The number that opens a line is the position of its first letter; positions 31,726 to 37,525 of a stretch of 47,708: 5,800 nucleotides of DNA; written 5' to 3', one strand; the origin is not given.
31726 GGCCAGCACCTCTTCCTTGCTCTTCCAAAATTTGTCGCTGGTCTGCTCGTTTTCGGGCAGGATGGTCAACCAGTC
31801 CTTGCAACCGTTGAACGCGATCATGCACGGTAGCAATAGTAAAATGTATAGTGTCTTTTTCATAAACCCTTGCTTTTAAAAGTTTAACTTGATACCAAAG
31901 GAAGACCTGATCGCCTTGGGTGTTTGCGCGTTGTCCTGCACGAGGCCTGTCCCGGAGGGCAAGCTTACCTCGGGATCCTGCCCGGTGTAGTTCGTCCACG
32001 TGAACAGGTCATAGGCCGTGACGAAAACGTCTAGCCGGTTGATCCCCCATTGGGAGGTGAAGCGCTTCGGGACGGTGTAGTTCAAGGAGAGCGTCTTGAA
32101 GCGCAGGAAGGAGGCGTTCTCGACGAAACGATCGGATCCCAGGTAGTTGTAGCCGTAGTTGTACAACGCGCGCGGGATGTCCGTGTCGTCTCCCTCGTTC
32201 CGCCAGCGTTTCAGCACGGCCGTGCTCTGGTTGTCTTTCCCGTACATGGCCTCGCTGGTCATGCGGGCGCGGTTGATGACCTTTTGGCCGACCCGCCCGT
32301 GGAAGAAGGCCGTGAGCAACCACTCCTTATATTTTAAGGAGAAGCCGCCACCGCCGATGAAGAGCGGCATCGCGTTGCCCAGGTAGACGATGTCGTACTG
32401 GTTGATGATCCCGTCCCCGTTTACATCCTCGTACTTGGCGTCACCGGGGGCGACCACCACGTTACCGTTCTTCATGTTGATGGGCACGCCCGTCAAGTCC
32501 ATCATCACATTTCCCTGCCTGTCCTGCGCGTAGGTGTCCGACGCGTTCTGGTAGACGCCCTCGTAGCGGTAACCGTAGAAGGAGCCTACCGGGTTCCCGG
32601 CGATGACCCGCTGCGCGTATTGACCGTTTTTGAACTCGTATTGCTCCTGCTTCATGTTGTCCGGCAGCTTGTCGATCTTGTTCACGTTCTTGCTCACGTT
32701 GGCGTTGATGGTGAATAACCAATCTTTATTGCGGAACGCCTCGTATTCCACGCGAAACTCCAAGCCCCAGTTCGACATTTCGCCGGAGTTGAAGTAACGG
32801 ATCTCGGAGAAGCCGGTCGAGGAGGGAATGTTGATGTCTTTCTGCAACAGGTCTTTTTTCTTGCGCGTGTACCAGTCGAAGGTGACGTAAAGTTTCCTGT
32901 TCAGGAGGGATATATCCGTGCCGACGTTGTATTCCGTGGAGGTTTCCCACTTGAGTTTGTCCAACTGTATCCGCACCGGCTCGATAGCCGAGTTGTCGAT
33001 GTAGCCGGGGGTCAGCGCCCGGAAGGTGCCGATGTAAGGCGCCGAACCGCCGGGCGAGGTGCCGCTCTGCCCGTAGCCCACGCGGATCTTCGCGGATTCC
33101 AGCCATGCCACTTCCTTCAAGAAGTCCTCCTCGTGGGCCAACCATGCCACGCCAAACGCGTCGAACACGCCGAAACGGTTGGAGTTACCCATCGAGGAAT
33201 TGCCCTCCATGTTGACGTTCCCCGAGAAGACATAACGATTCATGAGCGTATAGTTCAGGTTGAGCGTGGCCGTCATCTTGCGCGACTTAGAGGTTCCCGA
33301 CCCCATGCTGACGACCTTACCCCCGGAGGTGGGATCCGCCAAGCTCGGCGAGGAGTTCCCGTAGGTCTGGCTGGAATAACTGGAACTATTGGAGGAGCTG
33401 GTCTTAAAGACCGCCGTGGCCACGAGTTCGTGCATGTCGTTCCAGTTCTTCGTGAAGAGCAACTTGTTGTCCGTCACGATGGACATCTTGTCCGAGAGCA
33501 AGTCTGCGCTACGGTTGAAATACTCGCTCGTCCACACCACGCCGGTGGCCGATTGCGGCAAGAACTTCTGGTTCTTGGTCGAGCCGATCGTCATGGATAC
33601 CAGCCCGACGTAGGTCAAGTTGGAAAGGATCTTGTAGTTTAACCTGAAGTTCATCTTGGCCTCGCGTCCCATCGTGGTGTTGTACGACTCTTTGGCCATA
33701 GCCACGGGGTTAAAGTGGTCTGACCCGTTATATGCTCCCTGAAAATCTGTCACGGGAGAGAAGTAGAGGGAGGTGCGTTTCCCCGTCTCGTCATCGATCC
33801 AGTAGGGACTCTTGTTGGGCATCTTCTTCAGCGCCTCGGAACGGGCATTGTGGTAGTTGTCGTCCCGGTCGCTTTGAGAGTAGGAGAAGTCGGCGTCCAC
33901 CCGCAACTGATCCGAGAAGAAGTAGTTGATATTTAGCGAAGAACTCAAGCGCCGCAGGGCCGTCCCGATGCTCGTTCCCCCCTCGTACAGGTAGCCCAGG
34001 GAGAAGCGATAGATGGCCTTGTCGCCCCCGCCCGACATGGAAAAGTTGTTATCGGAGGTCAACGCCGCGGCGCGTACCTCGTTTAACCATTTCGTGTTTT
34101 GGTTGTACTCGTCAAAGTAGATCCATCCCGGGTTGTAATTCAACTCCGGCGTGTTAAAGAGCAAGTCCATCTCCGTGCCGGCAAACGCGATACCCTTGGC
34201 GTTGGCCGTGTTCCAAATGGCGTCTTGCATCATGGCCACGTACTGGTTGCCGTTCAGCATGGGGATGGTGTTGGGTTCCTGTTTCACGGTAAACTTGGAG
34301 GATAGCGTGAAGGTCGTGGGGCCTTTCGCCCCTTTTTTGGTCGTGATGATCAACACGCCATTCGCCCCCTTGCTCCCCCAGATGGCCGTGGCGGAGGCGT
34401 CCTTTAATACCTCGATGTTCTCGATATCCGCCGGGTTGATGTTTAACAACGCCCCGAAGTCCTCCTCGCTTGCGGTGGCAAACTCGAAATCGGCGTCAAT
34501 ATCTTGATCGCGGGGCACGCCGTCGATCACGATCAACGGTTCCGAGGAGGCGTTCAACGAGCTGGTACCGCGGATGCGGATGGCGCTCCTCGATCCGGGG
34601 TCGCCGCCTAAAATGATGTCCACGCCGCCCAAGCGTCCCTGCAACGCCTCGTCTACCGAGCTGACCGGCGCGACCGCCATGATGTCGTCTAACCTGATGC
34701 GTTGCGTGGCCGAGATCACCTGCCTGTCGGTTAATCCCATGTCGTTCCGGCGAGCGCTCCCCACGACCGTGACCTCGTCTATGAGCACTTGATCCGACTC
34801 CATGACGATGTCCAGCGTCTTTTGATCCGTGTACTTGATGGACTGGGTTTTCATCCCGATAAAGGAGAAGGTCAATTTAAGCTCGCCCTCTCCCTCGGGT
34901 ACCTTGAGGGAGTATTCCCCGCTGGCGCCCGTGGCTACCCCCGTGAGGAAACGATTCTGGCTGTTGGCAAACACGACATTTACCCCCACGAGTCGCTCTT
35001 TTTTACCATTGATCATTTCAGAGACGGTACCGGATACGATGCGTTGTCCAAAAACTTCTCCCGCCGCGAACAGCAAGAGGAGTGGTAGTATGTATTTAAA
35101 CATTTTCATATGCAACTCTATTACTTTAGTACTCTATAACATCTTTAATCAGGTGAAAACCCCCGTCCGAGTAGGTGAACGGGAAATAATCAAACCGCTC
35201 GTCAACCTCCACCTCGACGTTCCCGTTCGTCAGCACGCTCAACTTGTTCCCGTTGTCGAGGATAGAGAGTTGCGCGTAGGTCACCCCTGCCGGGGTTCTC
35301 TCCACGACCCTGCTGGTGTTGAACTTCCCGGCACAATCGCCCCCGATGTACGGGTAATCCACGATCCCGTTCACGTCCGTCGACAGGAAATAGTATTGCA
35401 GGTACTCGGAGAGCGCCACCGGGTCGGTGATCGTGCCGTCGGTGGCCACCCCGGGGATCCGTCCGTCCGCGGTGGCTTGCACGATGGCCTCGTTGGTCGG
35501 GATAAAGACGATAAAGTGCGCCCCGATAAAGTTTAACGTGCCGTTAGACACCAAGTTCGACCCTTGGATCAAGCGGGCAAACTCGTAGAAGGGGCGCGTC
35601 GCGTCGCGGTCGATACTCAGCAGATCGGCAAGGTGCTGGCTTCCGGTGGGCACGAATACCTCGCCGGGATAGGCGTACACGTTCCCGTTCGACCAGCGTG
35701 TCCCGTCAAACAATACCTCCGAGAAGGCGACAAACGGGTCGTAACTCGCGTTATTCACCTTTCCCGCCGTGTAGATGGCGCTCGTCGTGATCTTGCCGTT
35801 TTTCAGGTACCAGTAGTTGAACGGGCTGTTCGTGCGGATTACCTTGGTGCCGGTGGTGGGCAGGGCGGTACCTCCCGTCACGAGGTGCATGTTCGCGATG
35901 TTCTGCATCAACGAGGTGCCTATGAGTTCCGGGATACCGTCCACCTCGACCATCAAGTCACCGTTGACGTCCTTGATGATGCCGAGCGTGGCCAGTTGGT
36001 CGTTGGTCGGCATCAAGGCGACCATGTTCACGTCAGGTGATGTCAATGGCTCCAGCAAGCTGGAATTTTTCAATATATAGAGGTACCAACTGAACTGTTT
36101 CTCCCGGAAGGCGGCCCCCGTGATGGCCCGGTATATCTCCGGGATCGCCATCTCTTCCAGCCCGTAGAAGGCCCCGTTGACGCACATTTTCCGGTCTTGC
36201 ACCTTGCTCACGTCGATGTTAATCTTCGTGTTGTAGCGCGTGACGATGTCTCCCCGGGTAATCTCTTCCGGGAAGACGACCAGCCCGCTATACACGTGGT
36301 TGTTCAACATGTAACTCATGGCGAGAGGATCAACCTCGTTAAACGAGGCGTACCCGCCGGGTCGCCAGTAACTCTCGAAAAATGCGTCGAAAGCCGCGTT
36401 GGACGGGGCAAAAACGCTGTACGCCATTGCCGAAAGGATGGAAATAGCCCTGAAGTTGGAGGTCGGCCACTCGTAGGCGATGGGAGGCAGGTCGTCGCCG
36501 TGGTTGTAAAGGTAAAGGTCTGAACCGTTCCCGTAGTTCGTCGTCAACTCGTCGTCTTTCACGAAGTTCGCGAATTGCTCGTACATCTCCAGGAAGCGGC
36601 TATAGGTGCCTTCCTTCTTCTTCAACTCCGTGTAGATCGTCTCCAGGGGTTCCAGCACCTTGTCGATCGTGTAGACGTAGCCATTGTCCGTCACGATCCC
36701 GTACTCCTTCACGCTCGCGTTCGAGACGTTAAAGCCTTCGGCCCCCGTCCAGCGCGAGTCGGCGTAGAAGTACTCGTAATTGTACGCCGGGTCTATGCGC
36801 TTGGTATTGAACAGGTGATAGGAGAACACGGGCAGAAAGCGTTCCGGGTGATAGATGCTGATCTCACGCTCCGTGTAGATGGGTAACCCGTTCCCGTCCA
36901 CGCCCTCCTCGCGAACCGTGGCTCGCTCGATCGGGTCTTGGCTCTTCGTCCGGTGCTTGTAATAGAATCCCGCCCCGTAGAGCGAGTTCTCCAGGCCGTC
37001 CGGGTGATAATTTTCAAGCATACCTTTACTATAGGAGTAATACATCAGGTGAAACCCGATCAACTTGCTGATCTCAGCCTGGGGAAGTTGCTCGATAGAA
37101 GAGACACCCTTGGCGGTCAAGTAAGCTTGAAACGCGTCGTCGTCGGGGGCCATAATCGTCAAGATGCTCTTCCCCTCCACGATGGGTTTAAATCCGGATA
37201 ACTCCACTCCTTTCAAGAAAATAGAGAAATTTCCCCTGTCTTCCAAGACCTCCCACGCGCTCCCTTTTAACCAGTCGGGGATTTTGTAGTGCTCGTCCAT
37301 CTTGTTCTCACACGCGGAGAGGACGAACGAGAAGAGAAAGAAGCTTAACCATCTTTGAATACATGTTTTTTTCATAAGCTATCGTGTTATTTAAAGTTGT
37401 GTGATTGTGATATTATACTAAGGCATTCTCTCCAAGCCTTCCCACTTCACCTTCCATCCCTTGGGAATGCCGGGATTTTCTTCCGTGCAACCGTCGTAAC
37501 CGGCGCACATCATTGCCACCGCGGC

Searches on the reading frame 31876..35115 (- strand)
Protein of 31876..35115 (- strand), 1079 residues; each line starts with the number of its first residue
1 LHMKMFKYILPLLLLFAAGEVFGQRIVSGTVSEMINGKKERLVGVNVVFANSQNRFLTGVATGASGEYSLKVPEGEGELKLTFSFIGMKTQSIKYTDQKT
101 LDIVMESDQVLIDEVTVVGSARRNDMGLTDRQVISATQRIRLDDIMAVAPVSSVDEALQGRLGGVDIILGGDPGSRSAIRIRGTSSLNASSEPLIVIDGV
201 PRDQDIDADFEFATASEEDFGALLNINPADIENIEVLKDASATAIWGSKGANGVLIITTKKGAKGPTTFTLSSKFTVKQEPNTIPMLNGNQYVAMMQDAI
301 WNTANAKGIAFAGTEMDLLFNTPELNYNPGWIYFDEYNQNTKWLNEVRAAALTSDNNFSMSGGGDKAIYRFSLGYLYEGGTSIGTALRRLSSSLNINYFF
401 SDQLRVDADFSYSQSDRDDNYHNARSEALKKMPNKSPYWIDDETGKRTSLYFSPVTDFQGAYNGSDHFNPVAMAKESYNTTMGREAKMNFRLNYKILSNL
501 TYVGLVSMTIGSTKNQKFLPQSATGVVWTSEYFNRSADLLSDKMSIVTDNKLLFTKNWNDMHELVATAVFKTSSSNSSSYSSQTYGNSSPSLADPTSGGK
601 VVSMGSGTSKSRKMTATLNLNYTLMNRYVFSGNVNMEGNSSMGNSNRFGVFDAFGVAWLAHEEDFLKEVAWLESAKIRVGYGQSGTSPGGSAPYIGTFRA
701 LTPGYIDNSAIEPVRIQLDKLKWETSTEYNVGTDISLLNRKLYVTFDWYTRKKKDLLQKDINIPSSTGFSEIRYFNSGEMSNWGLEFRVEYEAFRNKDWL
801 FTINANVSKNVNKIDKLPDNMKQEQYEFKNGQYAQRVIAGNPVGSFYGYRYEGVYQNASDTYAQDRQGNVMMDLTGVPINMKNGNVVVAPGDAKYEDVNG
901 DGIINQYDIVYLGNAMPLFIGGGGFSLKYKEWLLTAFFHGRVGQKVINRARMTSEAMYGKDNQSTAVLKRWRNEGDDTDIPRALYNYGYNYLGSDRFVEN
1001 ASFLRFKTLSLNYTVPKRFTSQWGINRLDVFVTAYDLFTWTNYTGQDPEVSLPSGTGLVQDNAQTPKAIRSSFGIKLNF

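Call 50: search_protein_families(library=pfam, proteins=[window:31876-35115:-], max_evalue=0.00001)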
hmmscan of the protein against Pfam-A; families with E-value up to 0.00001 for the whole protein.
window:31876-35115:- (1079 aa): 3 families
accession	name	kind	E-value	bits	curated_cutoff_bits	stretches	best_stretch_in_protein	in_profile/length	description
PF07715.20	Plug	-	5.7e-17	62.6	23.9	1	131-254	3-107/107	TonB-dependent Receptor Plug Domain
PF13715.12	CarbopepD_reg_2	-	1.2e-11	44.9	32.2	1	27-117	1-88/88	CarboxypepD_reg-like domain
PF13620.12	CarboxypepD_reg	-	2.6e-07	31.3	32.3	1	27-104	2-80/82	Carboxypeptidase regulatory-like domain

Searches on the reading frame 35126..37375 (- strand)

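Call 50: search_protein_families(library=pfam, proteins=[window:35126-37375:-], max_evalue=0.00001)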
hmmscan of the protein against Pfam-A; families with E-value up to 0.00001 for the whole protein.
window:35126-37375:- (749 aa): 1 family
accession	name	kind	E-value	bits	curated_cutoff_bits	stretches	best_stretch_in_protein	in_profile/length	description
PF02469.27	Fasciclin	-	4.5e-20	72.5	22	0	49-126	2-76/123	Fasciclin domain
